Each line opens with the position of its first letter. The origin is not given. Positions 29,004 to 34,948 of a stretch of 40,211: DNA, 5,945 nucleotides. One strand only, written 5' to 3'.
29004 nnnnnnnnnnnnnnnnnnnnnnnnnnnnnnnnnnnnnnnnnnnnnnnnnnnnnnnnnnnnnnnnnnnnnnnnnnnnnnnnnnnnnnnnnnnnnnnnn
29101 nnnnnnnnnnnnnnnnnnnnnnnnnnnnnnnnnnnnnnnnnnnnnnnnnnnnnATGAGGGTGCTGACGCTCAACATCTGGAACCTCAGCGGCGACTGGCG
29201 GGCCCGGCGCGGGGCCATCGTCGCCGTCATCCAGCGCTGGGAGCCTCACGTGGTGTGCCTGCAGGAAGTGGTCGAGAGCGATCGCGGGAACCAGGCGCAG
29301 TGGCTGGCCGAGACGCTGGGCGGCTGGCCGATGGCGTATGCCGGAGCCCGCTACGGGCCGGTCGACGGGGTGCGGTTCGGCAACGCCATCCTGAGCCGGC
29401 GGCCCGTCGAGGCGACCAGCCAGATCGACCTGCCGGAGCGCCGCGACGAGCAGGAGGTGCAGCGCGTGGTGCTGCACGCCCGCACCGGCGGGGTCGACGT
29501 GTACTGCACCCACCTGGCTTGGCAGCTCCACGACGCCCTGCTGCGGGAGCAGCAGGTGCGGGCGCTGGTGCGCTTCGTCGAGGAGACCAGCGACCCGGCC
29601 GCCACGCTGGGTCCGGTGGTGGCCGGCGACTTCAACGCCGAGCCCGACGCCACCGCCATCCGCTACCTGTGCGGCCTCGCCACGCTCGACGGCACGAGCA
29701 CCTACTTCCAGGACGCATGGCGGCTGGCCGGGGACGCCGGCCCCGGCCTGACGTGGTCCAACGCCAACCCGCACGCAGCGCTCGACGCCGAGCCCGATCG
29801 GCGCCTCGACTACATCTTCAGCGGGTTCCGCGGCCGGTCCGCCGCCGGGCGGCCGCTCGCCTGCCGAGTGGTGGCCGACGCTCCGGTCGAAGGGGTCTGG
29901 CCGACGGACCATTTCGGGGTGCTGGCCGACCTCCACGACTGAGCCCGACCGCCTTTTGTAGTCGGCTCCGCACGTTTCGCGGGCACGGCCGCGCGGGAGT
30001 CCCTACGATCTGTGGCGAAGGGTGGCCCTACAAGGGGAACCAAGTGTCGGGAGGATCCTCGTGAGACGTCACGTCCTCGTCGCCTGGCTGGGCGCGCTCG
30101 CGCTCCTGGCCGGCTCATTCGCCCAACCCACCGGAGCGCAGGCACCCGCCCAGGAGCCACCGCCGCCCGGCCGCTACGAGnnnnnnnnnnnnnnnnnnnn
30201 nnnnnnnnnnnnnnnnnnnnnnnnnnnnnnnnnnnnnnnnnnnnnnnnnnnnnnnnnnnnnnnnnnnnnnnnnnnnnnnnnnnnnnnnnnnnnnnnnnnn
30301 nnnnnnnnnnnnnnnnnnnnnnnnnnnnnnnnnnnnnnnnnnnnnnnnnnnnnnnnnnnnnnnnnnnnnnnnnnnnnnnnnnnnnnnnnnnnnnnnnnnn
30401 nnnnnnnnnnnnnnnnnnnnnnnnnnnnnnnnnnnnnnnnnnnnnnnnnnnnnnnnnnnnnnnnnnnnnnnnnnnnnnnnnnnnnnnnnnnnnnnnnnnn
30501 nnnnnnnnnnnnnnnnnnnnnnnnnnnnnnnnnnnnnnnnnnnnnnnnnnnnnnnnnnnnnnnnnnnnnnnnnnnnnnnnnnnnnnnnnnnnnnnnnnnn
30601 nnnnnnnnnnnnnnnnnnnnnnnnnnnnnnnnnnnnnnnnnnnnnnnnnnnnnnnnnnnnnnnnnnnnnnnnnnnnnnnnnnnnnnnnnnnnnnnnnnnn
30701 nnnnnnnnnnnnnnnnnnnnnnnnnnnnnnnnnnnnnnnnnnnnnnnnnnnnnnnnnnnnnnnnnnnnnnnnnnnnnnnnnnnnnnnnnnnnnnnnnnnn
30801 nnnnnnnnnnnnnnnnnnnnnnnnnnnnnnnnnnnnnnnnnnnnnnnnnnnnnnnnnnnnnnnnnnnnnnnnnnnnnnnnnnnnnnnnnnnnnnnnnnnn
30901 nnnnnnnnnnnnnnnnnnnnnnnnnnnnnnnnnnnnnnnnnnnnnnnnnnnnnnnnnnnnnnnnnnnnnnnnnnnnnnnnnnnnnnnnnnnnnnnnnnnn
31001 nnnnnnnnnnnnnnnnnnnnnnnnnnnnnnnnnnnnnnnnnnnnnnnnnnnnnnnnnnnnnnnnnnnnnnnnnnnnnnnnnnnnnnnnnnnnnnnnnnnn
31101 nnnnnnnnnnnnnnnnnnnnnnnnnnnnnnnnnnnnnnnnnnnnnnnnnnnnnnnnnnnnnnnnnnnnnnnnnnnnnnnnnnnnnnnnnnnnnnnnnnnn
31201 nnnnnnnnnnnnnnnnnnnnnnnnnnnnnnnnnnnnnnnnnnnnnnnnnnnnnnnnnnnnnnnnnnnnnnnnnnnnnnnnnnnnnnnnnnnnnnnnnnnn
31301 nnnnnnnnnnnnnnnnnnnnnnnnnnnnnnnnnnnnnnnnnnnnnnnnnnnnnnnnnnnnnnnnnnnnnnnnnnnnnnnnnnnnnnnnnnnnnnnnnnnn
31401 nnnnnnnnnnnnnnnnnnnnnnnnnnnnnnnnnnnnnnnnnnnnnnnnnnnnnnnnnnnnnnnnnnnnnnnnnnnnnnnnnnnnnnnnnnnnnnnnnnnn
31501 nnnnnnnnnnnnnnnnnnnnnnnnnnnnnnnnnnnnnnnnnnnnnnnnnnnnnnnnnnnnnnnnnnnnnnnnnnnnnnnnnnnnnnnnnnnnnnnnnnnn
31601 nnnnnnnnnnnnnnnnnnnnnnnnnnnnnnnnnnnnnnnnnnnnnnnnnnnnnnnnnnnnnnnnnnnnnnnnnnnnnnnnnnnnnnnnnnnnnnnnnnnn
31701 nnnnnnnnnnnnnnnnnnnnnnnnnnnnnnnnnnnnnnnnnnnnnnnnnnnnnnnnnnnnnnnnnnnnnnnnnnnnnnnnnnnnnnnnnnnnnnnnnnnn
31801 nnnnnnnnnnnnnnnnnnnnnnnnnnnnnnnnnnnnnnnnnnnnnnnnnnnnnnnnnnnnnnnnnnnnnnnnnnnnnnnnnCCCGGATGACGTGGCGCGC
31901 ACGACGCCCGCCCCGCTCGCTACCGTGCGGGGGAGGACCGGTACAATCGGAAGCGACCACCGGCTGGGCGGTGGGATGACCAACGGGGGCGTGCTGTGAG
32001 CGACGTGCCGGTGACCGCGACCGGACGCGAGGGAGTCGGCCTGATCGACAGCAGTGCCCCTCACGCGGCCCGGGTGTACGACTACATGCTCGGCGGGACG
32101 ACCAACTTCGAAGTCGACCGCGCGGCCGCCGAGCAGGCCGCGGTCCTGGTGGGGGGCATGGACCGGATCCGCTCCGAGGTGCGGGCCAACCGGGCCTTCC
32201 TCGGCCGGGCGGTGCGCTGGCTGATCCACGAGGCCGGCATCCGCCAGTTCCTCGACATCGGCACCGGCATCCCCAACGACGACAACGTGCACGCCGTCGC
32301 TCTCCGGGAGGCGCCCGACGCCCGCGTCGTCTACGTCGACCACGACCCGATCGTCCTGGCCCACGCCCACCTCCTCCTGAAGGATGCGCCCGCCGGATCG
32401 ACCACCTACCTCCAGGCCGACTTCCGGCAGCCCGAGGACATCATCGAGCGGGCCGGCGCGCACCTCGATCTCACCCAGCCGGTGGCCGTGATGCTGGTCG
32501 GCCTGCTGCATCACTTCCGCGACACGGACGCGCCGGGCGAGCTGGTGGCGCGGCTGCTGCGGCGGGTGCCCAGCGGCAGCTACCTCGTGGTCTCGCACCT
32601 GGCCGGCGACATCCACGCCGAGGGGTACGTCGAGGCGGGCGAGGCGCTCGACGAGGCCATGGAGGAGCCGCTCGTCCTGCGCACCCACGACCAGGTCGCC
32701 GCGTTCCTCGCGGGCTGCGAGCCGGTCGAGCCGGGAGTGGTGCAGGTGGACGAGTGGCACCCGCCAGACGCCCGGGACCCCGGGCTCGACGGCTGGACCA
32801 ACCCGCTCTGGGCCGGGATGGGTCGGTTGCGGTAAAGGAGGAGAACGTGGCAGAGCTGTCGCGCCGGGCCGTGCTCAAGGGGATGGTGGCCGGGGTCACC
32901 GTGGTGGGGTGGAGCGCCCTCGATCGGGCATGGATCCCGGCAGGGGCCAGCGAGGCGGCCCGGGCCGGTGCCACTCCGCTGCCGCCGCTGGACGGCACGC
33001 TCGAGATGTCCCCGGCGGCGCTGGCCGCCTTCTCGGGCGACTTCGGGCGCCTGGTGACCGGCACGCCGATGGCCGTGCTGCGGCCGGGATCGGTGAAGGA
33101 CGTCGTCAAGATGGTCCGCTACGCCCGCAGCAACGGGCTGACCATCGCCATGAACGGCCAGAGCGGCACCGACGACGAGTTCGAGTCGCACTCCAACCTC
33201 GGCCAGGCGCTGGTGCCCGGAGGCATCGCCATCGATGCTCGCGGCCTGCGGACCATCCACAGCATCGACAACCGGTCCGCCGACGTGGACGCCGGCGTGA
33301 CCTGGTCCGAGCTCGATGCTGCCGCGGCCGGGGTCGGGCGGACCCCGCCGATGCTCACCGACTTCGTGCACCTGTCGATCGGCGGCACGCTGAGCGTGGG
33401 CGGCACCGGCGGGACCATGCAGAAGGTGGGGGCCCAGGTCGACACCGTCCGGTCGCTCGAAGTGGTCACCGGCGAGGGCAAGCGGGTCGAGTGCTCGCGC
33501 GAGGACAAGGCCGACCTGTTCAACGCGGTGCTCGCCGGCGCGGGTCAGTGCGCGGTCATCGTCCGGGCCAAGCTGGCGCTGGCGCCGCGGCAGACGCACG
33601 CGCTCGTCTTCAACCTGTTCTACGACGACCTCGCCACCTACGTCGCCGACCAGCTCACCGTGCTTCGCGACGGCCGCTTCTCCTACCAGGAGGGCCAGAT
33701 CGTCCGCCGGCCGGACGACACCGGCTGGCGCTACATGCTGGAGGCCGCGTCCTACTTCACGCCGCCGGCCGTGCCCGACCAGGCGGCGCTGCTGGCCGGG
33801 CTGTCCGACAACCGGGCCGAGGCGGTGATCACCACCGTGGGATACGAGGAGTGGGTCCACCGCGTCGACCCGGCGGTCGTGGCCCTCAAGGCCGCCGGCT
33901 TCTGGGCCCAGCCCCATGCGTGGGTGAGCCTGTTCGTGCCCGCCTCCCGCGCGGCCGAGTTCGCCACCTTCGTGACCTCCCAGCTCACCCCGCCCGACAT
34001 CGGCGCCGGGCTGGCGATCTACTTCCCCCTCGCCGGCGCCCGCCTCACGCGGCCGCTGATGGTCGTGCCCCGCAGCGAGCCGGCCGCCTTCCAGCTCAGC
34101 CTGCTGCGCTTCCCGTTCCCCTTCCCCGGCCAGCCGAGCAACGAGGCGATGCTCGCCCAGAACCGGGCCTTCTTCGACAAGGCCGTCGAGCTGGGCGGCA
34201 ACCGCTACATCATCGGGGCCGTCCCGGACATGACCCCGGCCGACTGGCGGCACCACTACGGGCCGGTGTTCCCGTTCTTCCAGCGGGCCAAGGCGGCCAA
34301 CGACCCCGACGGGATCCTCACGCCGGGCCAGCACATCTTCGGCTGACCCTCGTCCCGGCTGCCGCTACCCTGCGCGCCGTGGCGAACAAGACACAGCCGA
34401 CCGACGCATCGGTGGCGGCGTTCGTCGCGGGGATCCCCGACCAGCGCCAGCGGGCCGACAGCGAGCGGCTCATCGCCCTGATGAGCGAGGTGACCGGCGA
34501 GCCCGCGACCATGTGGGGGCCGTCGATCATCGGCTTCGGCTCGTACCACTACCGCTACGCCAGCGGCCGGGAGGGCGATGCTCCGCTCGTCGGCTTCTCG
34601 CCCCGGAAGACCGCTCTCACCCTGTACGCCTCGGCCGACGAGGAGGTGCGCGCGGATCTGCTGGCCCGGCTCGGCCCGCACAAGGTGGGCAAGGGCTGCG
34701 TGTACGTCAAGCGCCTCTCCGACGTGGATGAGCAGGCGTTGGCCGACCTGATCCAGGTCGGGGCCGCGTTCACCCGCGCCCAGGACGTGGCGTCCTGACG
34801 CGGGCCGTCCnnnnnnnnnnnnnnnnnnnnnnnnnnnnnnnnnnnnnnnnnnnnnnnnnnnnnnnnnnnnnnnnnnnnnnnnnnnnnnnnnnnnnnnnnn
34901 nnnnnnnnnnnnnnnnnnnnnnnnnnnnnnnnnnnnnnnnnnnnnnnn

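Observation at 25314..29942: PhnY*/PhnZ-type oxidative C-P cleavage pair in an atypical five-gene module with an HxlR-SCP2 regulator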

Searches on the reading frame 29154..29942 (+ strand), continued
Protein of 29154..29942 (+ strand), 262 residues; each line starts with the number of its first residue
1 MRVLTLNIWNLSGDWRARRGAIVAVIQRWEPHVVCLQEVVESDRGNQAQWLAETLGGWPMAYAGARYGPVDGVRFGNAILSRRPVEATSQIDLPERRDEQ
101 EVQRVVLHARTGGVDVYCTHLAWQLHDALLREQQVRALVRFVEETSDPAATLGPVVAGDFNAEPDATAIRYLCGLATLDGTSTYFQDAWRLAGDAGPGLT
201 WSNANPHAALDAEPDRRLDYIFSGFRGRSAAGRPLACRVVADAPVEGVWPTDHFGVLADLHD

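Call 48: find_related_loci(query=A2, collection=metagenome_contigs, flank=6000)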
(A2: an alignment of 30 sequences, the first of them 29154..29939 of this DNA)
Query A2 (262 aa) in metagenome_contigs; peptide patterns used: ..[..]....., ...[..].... (x = any residue, [..] = any of these).
600 stretches matched a pattern (row limit reached: there are more); 374 encode a relative of the query (tblastn E <= 1e-3); the best 80 are kept; 80 distinct loci.
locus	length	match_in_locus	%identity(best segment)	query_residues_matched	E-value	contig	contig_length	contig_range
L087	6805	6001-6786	99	1-262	6e-174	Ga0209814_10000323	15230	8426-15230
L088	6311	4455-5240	88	1-262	1e-153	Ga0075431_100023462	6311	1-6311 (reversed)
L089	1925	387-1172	87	1-262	7e-164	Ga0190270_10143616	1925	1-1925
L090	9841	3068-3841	75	1-260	2e-128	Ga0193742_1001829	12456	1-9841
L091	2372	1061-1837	76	1-260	5e-135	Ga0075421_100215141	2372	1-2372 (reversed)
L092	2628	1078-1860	75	1-262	2e-132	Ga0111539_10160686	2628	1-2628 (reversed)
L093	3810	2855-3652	72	1-260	1e-127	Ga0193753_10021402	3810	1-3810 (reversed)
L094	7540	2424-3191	70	5-261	1e-121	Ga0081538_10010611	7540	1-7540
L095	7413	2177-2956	71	1-261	2e-121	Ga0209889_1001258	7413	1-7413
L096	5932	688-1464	71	1-260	2e-121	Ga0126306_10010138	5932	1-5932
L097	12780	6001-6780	69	1-261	3e-121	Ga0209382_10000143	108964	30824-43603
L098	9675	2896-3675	70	1-261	8e-121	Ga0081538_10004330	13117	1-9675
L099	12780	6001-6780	71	1-261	2e-119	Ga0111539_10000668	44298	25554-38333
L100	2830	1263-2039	69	1-260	1e-123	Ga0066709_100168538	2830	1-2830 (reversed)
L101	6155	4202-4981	71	1-261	8e-119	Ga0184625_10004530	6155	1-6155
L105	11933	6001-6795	66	1-261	8e-115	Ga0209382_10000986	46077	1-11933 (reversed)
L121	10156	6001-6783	42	1-260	1e-56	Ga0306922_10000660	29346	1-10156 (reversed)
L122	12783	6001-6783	42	1-260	1e-56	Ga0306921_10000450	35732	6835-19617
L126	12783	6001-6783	41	1-260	5e-55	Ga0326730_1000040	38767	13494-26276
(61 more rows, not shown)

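Call 52: search_protein_families(library=pfam, proteins=[L121:4994-5959:-, L121:7518-8810:+, L122:9358-11415:-, L121:4012-5001:-, L126:6801-7439:-, L121:2884-3999:+, L095:2978-3604:+, L105:3960-5987:+, L090:1-2532:+, L093:1681-2790:-], max_evalue=0.001)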
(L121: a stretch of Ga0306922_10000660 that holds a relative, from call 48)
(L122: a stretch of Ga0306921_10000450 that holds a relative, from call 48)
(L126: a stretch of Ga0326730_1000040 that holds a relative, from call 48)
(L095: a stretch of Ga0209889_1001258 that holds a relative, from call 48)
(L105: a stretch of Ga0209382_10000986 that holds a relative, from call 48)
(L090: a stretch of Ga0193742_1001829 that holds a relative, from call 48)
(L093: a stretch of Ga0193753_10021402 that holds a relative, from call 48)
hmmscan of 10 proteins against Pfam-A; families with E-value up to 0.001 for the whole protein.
L121:4994-5959:- (322 aa): 1 family
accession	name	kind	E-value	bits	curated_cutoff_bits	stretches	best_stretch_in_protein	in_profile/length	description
PF00753.33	Lactamase_B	-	1e-28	101.1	22.7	1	26-228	2-196/196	Metallo-beta-lactamase superfamily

L121:7518-8810:+ (431 aa): 4 families
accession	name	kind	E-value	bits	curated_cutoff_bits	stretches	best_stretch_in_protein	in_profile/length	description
PF02518.31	HATPase_c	-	5.6e-20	72.3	26.4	1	320-421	5-110/111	Histidine kinase-, DNA gyrase B-, and HSP90-like ATPase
PF13581.12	HATPase_c_2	-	4.8e-07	30.3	27.4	1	320-404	35-114/127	Histidine kinase-like ATPase domain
PF00512.31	HisKA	-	7e-06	26.4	26.9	1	213-266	3-57/66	His Kinase A (phospho-acceptor) domain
PF25323.1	6TM_PilS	-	0.00066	19.9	27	1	59-192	51-181/189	PilS-like transmembrane domain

L122:9358-11415:- (686 aa): 4 families
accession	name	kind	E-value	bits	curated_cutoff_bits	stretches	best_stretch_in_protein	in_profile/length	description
PF00069.31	Pkinase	-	5.8e-34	118.1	31.7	1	43-291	27-259/263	Protein kinase domain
PF07714.23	PK_Tyr_Ser-Thr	-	7e-17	62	23.1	1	44-283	32-248/258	Protein tyrosine and serine/threonine kinase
PF17667.7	Pkinase_fungal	-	4.2e-05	22.9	24.1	1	125-211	284-376/387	Fungal protein kinase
PF14531.12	Kinase-like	-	0.00046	20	25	0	139-223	157-246/289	Kinase-like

L121:4012-5001:- (330 aa): 1 family
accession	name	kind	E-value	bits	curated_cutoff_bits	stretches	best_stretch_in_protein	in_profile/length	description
PF00211.25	Guanylate_cyc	-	4.1e-14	53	21.9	1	13-164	9-172/183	Adenylate and Guanylate cyclase catalytic domain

L126:6801-7439:- (213 aa): 5 families
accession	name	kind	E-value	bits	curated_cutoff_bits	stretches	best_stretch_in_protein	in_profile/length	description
PF08241.18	Methyltransf_11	-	1.1e-10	42.4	21.2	1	77-150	19-95/95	Methyltransferase domain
PF13847.12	Methyltransf_31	-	6e-06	26.5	27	1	99-154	59-113/145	Methyltransferase domain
PF13649.12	Methyltransf_25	-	7.7e-06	27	27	1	107-146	56-97/97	Methyltransferase domain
PF08242.18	Methyltransf_12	-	2.4e-05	25.4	30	1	86-148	37-98/98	Methyltransferase domain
PF20922.3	Anamorsin_N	-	0.00086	19.5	27.1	0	103-151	39-88/163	Anamorsin, N-terminal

L121:2884-3999:+ (372 aa): 2 families
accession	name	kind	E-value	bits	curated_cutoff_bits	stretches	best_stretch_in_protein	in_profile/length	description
PF00254.34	FKBP_C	-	8.8e-28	96.9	21.1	1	262-353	3-94/94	FKBP-type peptidyl-prolyl cis-trans isomerase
PF01346.23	FKBP_N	-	1.1e-10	42.7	22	1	159-252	1-95/97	Domain amino terminal to FKBP-type peptidyl-prolyl isomerase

L095:2978-3604:+ (209 aa): 2 families
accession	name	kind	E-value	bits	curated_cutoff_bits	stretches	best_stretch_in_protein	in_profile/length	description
PF00440.29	TetR_N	-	3.8e-13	49.4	24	1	17-63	1-47/47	Bacterial regulatory proteins, tetR family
PF13977.11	TetR_C_6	-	0.00088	19.9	27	1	105-202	22-114/115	BetI-type transcriptional repressor, C-terminal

L105:3960-5987:+ (676 aa): 3 families
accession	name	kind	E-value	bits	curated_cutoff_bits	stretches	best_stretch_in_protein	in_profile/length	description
PF00501.34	AMP-binding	-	9.3e-54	183.1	29.9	1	152-504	3-355/384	AMP-binding enzyme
PF13193.12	AMP-binding_C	-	4.6e-18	66.3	24.5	1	588-664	1-76/76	AMP-binding enzyme C-terminal domain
PF23562.2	AMP-binding_C_3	-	0.00093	20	20.8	0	573-634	1-59/124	AMP-binding enzyme C-terminal domain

L090:1-2532:+ (844 aa): 6 families
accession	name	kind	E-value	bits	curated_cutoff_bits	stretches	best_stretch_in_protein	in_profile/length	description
PF07992.20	Pyr_redox_2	-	4.5e-37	128.5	26.1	1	518-829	1-291/291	Pyridine nucleotide-disulphide oxidoreductase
PF13738.12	Pyr_redox_3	-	3.9e-18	66.2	30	1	571-775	78-286/305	Pyridine nucleotide-disulphide oxidoreductase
PF00027.35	cNMP_binding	-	2.5e-12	47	27.5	1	321-406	2-88/89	Cyclic nucleotide-binding domain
PF00070.33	Pyr_redox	-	4.6e-08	33.9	22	1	662-736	1-80/82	Pyridine nucleotide-disulphide oxidoreductase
PF01266.30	DAO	-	3.2e-06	27.3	27.9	1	576-629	151-205/353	FAD dependent oxidoreductase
PF13434.12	Lys_Orn_oxgnase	-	0.00043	20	21.3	0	613-681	142-209/339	L-lysine 6-monooxygenase/L-ornithine 5-monooxygenase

L093:1681-2790:- (370 aa): 1 family
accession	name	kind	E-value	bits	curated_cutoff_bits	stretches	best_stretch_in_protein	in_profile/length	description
PF07995.17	GSDH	-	1.5e-80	271.4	25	1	43-365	1-332/332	Glucose / Sorbosone dehydrogenase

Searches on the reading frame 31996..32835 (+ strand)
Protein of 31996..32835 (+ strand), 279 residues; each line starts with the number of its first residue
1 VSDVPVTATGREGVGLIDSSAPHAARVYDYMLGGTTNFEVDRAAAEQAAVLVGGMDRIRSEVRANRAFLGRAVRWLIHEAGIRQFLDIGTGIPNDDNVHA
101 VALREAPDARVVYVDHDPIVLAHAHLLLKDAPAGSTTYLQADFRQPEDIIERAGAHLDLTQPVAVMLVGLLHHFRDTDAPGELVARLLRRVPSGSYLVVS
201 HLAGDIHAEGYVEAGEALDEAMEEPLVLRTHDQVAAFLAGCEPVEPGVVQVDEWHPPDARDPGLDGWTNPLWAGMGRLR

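Call 61: search_protein_families(library=pfam, proteins=[window:31996-32835:+], max_evalue=0.0001)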
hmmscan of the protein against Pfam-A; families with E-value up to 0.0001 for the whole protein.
window:31996-32835:+ (279 aa): 1 family
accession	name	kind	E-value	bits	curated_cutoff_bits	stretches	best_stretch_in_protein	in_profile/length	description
PF04672.18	Methyltransf_19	-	9.9e-90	301.1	26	1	17-278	8-267/268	S-adenosyl methyltransferase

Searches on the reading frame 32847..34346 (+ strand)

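Call 61: search_protein_families(library=pfam, proteins=[window:32847-34346:+], max_evalue=0.0001)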
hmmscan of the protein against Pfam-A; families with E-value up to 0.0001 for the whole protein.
window:32847-34346:+ (499 aa): 2 families
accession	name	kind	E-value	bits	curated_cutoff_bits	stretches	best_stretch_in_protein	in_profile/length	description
PF09265.15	Cytokin-bind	-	1.2e-27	97.5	23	1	295-498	75-281/281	Cytokinin dehydrogenase 1, FAD and cytokinin binding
PF01565.28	FAD_binding_4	-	6.8e-21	74.9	26.4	1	74-217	1-139/139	FAD binding domain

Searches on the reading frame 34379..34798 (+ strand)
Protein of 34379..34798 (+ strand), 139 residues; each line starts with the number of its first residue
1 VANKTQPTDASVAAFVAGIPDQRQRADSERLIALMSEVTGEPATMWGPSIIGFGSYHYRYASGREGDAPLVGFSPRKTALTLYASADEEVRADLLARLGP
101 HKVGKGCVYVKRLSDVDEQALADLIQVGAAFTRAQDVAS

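Call 61: search_protein_families(library=pfam, proteins=[window:34379-34798:+], max_evalue=0.0001)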
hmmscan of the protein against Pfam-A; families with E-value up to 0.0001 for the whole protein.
window:34379-34798:+ (139 aa): 1 family
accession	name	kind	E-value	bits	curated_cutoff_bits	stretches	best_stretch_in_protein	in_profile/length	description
PF08818.16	DUF1801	-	1.6e-10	41.6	27.2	1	24-126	1-82/85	Domain of unknown function (DU1801)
